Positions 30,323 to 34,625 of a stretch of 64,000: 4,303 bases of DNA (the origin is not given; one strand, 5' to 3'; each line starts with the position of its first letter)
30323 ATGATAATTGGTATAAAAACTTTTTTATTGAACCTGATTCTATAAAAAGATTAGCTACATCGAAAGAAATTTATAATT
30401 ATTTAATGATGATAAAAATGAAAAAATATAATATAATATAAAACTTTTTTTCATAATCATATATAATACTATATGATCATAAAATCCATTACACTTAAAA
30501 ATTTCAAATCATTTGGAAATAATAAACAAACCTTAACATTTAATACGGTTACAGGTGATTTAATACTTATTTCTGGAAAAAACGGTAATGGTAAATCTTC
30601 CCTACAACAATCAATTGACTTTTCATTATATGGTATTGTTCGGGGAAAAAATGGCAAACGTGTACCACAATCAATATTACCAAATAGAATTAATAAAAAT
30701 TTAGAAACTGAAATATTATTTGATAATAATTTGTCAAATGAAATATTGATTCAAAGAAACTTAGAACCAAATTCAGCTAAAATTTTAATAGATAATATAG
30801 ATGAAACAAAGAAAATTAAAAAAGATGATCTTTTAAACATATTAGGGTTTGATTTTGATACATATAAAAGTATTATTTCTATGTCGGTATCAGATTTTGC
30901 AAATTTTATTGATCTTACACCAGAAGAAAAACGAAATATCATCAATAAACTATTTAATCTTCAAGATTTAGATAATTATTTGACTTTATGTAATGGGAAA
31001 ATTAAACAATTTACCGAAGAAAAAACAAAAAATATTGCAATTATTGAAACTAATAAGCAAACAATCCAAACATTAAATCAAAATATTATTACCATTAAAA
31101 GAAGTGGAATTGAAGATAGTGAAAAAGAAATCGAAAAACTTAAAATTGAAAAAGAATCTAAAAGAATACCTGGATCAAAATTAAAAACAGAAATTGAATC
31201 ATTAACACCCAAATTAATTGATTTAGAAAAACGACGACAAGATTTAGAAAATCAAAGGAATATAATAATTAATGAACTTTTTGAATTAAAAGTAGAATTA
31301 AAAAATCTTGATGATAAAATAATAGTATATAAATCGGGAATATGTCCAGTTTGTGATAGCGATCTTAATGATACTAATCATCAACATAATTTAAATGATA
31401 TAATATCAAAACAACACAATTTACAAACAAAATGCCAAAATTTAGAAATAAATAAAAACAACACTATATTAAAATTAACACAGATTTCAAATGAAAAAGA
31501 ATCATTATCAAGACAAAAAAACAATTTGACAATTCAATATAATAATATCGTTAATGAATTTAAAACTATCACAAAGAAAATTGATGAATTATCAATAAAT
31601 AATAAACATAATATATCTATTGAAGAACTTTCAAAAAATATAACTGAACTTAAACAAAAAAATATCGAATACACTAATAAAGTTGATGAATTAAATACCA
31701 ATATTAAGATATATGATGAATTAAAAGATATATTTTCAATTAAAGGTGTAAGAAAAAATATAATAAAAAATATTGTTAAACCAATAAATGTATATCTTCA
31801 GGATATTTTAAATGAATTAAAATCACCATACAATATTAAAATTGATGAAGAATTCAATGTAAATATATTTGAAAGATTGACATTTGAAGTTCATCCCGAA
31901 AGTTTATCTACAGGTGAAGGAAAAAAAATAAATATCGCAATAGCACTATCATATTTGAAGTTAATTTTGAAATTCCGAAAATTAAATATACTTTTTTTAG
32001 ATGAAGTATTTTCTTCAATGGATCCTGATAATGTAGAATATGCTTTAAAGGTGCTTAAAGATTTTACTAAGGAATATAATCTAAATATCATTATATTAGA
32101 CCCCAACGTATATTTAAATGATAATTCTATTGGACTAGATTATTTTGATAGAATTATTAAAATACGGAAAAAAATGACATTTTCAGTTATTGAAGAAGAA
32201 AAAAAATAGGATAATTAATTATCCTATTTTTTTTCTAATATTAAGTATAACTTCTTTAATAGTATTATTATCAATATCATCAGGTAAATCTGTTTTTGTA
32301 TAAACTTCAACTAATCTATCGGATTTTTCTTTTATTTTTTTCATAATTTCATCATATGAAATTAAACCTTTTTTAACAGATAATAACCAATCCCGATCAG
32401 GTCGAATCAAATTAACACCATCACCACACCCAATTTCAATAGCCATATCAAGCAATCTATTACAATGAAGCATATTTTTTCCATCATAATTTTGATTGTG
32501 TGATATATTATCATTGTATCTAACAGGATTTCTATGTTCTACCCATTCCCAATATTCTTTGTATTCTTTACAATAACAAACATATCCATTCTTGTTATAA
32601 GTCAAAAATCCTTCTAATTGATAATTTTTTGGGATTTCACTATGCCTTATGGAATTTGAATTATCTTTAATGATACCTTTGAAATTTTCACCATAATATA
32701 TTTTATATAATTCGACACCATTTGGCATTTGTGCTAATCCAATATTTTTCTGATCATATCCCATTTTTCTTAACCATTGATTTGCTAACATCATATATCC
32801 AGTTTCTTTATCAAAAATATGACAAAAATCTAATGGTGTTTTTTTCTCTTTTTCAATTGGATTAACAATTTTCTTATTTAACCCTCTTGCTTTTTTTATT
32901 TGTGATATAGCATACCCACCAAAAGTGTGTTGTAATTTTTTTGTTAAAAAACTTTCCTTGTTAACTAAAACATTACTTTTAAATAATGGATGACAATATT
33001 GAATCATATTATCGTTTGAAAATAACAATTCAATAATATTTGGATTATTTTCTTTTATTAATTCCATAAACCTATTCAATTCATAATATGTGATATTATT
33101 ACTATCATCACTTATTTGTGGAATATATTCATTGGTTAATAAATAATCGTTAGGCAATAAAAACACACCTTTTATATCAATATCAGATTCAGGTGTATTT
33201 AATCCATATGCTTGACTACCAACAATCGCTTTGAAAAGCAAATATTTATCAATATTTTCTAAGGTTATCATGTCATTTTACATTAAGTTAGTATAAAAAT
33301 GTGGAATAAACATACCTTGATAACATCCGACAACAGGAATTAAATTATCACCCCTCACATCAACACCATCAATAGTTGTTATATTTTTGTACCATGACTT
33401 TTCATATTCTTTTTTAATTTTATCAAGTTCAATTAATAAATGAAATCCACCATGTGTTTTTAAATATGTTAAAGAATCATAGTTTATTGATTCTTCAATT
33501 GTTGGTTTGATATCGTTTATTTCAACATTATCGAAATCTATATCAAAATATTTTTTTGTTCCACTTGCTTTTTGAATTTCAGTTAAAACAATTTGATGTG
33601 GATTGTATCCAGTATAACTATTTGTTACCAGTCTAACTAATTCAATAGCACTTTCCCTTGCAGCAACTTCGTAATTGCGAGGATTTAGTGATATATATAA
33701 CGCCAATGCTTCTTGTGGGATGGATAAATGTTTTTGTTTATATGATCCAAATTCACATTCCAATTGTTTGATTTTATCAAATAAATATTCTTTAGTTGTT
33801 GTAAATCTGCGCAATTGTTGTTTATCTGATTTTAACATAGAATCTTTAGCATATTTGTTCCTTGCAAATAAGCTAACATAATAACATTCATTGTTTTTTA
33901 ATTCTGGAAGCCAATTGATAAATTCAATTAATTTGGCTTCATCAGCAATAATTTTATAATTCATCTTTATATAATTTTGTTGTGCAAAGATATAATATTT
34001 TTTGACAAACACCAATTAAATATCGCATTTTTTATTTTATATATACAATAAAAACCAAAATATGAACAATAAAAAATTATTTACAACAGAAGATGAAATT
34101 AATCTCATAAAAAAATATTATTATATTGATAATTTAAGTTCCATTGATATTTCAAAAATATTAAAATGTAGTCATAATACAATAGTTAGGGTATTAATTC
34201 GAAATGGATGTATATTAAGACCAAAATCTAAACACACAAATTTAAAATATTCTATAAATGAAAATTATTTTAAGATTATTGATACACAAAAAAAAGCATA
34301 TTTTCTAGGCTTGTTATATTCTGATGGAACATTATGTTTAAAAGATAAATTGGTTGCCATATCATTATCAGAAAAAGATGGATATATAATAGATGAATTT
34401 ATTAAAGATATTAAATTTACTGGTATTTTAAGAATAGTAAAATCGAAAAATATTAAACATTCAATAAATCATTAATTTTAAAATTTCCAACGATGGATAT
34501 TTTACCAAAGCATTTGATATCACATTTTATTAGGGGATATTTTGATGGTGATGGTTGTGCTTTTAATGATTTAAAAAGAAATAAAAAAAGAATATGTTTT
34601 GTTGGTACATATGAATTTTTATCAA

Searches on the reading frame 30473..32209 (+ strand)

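Call 55: search_protein_families(library=pfam, proteins=[window:30473-32209:+], max_evalue=0.001)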
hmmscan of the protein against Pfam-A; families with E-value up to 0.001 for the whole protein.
window:30473-32209:+ (578 aa): 4 families
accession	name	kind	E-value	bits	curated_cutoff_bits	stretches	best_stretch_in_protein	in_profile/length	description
PF02463.25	SMC_N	-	1e-08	35.3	40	1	3-547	2-202/220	RecF/RecN/SMC N terminal domain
PF13514.12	AAA_27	-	6.4e-06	26.3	22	1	1-57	1-55/206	AAA domain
PF13558.12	SbcC_Walker_B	-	1.9e-05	25.2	27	1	476-529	31-89/90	SbcC/RAD50-like, Walker B motif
PF13476.12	AAA_23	-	0.00015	22.9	27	1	5-253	1-177/201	AAA domain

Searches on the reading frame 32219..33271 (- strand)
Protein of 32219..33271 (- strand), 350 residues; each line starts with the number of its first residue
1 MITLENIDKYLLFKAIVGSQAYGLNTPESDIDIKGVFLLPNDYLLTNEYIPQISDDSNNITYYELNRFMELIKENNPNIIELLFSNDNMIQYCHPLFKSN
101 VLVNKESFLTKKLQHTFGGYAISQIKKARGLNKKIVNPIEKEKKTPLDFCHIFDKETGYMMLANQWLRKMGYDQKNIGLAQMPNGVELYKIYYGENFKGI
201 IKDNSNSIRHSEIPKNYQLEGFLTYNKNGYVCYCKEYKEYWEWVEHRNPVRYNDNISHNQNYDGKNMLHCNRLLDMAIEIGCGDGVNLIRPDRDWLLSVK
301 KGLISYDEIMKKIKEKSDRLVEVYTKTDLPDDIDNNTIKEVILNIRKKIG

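Call 55: search_protein_families(library=pfam, proteins=[window:32219-33271:-], max_evalue=0.001)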
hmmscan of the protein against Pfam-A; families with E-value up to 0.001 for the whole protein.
window:32219-33271:- (350 aa): 3 families
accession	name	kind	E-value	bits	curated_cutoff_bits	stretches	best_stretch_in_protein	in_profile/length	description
PF10127.15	RlaP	-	5.2e-17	62.8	23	1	11-128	20-140/249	RNA repair pathway DNA polymerase beta family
PF20376.4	DUF6671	-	0.00011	22.5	23.8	1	254-348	51-144/217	Domain of unknown function (DUF6671)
PF01909.29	NTP_transf_2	-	0.00047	20.9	21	0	16-34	19-37/93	Nucleotidyltransferase domain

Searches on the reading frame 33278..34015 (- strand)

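Call 53: search_protein_families(library=pfam, proteins=[window:33278-34015:-], max_evalue=0.01)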
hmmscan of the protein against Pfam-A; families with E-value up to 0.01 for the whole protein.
window:33278-34015:- (245 aa): 1 family
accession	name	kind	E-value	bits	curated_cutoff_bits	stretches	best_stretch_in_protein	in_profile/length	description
PF14660.12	DUF4458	-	0.0097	16.4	22.4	0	60-145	12-97/114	Domain of unknown function (DUF4458)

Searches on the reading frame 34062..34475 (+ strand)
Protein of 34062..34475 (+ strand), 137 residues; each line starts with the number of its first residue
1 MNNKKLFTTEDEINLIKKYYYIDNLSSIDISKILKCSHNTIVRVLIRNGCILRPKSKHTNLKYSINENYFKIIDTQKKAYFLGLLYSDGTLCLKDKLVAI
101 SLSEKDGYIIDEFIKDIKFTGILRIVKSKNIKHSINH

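Call 55: search_protein_families(library=pfam, proteins=[window:34062-34475:+], max_evalue=0.001)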
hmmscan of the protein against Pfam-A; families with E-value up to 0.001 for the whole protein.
window:34062-34475:+ (137 aa): 1 family
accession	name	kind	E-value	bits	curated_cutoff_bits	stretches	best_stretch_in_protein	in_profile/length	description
PF13936.12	HTH_38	-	0.00041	20.5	27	1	10-48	7-44/44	Helix-turn-helix domain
